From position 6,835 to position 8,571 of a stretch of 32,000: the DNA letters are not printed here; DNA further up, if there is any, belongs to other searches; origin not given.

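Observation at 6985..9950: SPARTA-type defence operon: TIR-APAZ plus a catalytically dead short Argonaute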

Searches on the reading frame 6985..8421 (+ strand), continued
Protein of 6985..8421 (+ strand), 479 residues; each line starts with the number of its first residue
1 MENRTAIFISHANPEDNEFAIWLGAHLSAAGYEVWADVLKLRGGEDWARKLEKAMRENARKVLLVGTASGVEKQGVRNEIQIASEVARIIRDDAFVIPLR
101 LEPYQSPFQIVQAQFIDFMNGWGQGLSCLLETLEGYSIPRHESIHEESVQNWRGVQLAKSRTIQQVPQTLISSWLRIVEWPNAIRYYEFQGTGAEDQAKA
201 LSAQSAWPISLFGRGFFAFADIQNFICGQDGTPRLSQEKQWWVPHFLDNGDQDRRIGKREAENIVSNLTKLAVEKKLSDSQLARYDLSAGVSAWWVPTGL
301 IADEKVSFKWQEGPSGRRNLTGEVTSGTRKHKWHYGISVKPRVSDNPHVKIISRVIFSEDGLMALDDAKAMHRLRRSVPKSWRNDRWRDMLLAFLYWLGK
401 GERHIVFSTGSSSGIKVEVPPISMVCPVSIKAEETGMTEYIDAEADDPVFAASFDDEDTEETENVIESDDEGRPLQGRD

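Call 37: find_homologous_proteins(query=window:6985-8421:+, max_evalue=0.00001)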
Query window:6985-8421:+ (479 aa): 852 proteins with E <= 0.00001 among 8000 candidates; the best 120 are listed.
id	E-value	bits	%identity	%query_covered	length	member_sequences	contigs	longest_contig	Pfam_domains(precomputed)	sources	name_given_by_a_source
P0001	0.0e+0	1101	100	100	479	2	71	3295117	PF13676.12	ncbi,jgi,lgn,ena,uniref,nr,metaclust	ncbi:toll/interleukin-1 receptor domain-containing protein [Candidatus Nitrospira inopinata]|jgi:hyp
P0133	3.1e-290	981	89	100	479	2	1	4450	PF13676.12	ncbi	-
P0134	1.7e-270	916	83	100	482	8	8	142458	PF13676.12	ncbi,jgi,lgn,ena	ncbi:MAG: toll/interleukin-1 receptor domain-containing protein [Nitrospira sp.]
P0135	5.8e-215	733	66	100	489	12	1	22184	PF13676.12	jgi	jgi:hypothetical protein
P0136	1.6e-214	731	66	99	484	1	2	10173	PF13676.12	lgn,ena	-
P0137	2.6e-213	727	66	100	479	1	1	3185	PF13676.12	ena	-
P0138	1.1e-210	718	65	98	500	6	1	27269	PF13676.12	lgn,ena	-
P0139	8.6e-208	709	67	95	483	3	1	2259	PF13676.12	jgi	jgi:hypothetical protein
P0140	6.1e-206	703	63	100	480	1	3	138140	PF13676.12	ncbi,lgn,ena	-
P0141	7.9e-206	702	65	96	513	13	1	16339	PF13676.12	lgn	-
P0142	1.7e-194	665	80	75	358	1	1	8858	-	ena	-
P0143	7.3e-193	660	63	94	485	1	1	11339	PF13676.12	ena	-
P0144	6.2e-192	657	63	94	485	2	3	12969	PF13676.12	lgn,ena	-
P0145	1.4e-189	649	62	94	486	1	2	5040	PF13676.12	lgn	-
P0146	3.6e-189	647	60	94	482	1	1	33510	PF13676.12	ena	-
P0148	5.0e-187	640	62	94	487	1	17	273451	PF13676.12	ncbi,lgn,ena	ncbi:MAG: toll/interleukin-1 receptor domain-containing protein (plasmid) [Nitrospira sp.]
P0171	1.7e-121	424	45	98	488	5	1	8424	PF13676.12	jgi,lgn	-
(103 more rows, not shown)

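Call 44: find_encoding_contigs(protein=P0134, flank=10000, max_places=3)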
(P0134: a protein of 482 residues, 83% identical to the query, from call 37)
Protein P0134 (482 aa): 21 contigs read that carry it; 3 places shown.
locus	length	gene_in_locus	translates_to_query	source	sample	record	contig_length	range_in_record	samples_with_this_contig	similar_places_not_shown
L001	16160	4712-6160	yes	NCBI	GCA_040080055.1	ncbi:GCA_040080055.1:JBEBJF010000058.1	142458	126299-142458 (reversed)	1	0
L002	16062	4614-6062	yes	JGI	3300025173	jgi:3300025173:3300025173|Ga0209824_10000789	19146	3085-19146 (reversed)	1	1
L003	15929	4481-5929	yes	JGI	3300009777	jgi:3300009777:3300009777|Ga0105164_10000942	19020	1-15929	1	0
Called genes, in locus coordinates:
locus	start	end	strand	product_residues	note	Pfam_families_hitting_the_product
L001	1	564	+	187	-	?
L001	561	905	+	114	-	PF07424:TrbM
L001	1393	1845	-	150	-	PF04002:RadC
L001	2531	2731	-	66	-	PF01381:HTH_3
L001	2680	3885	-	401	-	PF13657:Couple_hipA, PF07804:HipA_C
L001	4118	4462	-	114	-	-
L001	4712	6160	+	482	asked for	PF13676:TIR_2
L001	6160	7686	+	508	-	-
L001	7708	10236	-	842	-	PF00270:DEAD, PF04851:ResIII, PF13307:Helicase_C_2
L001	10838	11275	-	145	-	PF01850:PIN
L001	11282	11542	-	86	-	PF04014:MazE_antitoxin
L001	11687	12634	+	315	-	PF02899:Phage_int_SAM_1, PF13495:Phage_int_SAM_4, PF00589:Phage_integrase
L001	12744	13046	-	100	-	PF15731:MqsA_antitoxin (weak), PF01381:HTH_3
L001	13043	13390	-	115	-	PF06296:RelE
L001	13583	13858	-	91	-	PF01381:HTH_3, PF12844:HTH_19 (weak), PF13560:HTH_31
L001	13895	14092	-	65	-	-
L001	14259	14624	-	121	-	PF10502:Peptidase_S26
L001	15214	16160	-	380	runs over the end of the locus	-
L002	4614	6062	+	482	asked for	PF13676:TIR_2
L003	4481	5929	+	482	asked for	PF13676:TIR_2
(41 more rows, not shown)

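Call 45: find_encoding_contigs(protein=P0148, flank=10000, max_places=2)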
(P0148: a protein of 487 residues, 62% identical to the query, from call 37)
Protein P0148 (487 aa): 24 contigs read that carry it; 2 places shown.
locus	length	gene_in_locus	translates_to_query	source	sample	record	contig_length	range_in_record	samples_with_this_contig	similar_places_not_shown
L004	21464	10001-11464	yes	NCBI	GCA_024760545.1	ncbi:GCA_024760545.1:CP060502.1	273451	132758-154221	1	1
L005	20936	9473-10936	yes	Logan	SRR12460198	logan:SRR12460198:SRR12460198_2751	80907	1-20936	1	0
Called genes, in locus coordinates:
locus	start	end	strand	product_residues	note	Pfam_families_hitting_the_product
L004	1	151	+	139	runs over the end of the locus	-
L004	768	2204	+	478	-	PF05598:DUF772, PF01609:DDE_Tnp_1, PF13751:DDE_Tnp_1_6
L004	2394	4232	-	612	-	PF03235:GmrSD_N, PF07510:GmrSD_C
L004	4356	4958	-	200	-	PF02661:Fic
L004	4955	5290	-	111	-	-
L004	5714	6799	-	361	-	PF12686:DUF3800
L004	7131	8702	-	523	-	PF07669:Eco57I, PF22837:M_Eco57I_C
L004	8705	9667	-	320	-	PF09572:RE_XamI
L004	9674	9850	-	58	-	-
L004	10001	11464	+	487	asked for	PF13676:TIR_2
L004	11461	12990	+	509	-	-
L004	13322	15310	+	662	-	PF02463:SMC_N, PF11398:DUF2813 (weak), PF13175:AAA_15, PF13476:AAA_23, PF13304:AAA_21, PF13175:AAA_15 (weak), PF20469:OLD-like_TOPRIM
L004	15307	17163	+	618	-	PF00580:UvrD-helicase, PF13245:AAA_19, PF13538:UvrD_C_2 (faint), PF13361:UvrD_C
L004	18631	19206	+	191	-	PF00589:Phage_integrase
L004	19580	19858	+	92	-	PF08681:TacA1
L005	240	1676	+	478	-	PF05598:DUF772, PF01609:DDE_Tnp_1, PF13751:DDE_Tnp_1_6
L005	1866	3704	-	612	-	PF03235:GmrSD_N, PF07510:GmrSD_C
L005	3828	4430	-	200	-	PF02661:Fic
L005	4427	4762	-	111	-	-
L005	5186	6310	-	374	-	PF12686:DUF3800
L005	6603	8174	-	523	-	PF07669:Eco57I, PF22837:M_Eco57I_C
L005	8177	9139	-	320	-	PF09572:RE_XamI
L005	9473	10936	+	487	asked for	PF13676:TIR_2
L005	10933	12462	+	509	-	-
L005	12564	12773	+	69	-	-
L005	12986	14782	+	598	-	PF13304:AAA_21, PF13175:AAA_15 (weak), PF20469:OLD-like_TOPRIM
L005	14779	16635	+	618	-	PF00580:UvrD-helicase, PF13245:AAA_19, PF13538:UvrD_C_2 (faint), PF13361:UvrD_C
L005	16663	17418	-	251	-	PF13276:HTH_21, PF00665:rve, PF13683:rve_3, PF13333:rve_2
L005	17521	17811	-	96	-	PF01527:HTH_Tnp_1, PF13384:HTH_23 (faint), PF13518:HTH_28 (faint)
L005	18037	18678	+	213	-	PF00589:Phage_integrase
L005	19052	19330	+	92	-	PF08681:TacA1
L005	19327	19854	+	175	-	-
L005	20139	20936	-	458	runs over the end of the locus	PF13173:AAA_14, PF13635:DUF4143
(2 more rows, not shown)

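Call 70: predict_structure(alignment_id=A1)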
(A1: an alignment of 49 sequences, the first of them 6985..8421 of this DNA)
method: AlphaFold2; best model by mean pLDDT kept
length: 479 residues; sequences in the alignment: 49
mean_pLDDT: 78.8   pTM: 0.58
mean pLDDT of the five models: 78.8, 78.7, 78.0, 77.6, 77.5
residues with pLDDT >= 90: 174; 70-90: 191; 50-70: 58; < 50: 56
segments of 3 or more residues with pLDDT < 50: 40-43, 380-382, 433-479
pLDDT, mean of each block of 10 residues (from residue 1): 82 71 84 75 59 86 87 83 89 88 73 73 84 87 63 59 71 92 95 88 92 95 76 81 95 95 96 96 88 93 88 88 80 92 90 90 84 65 71 95 95 93 77 39 35 31 33 36
secondary structure, 60 per line:
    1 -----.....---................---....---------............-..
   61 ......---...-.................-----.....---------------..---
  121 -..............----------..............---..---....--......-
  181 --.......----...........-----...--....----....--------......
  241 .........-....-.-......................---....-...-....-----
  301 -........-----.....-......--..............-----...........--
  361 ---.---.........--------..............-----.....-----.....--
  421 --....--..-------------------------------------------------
elements in order: E6-10 H14-29 E33-36 H46-57 E59-66 H74-90 E96-100 H122-135 H146-159 E168-171 E174-179 E183-189 H194-204 E210-212 E215-218 H223-226 E235-242 H243-249 H258-279 E283-286 E292-295 E305-309 E315-319 E321-326 E329-342 E348-358 H368-376 H385-398 E404-408 E414-418 E423-426

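Call 76: fold_search(model_id=the predicted structure, library=pdb)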
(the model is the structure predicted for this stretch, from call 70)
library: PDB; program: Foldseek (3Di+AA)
matches with E <= 10: 1261; with E <= 0.001: 118
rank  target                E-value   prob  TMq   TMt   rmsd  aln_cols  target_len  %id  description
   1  8ifk_A                2.1e-34  1.00  0.47  0.54  13.5       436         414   27  Cryo-EM structure of monomeric SPARTA gRNA-ssDNA target complex (released 2024-01-17)
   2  8isy_B                3.0e-34  1.00  0.47  0.50  14.2       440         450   28  Cryo-EM structure of free-state Crt-SPARTA (released 2023-10-18)
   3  8qlo_A                5.5e-34  1.00  0.49  0.53  13.7       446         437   26  CryoEM structure of the apo SPARTA (BabAgo/TIR-APAZ) complex (released 2024-01-31)
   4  8ffi_A                1.2e-33  1.00  0.48  0.54  14.5       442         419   26  Structure of tetramerized MapSPARTA upon guide RNA-mediated target DNA binding (released 2023-08-23)
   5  8qlp_A                3.6e-33  1.00  0.46  0.53  14.0       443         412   26  CryoEM structure of the RNA/DNA bound SPARTA (BabAgo/TIR-APAZ) tetrameric complex (released 2024-01-31)
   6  8oz6_A                6.3e-33  1.00  0.46  0.53  13.7       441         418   26  cryoEM structure of SPARTA complex ligand-free (released 2023-08-16)
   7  8k34_A                6.3e-33  1.00  0.47  0.52  13.2       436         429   27  Cryo-EM structure of SPARTA gRNA binary complex (released 2024-01-17)
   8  8ifl_F                9.4e-33  1.00  0.48  0.55  13.4       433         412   27  Cryo-EM structure of tetrameric SPARTA gRNA-ssDNA target complex in state 1 (released 2024-01-17)
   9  8z8y_B                1.5e-32  1.00  0.47  0.50  13.4       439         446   28  Crystal structure of CrtAgo/CrtTIR-APAZ complex (released 2025-03-12)
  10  8i88_C                1.7e-32  1.00  0.47  0.53  14.4       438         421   26  Cryo-EM structure of TIR-APAZ/Ago-gRNA complex (released 2023-07-05)
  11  8u7b_B                2.9e-32  1.00  0.46  0.51  13.4       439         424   27  Crystal structure of Apo form of Short Prokaryotic Argonaute TIR-APAZ (SPARTA) heterodimer (released 2024-06-12)
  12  8qlp_I                3.1e-32  1.00  0.46  0.53  14.0       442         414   25  CryoEM structure of the RNA/DNA bound SPARTA (BabAgo/TIR-APAZ) tetrameric complex (released 2024-01-31)
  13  8qlp_E                6.8e-32  1.00  0.47  0.53  18.3       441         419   26  CryoEM structure of the RNA/DNA bound SPARTA (BabAgo/TIR-APAZ) tetrameric complex (released 2024-01-31)
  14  8ifl_A                7.6e-32  1.00  0.46  0.52  17.9       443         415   27  Cryo-EM structure of tetrameric SPARTA gRNA-ssDNA target complex in state 1 (released 2024-01-17)
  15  8qlp_M                9.5e-32  1.00  0.47  0.53  18.4       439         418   26  CryoEM structure of the RNA/DNA bound SPARTA (BabAgo/TIR-APAZ) tetrameric complex (released 2024-01-31)
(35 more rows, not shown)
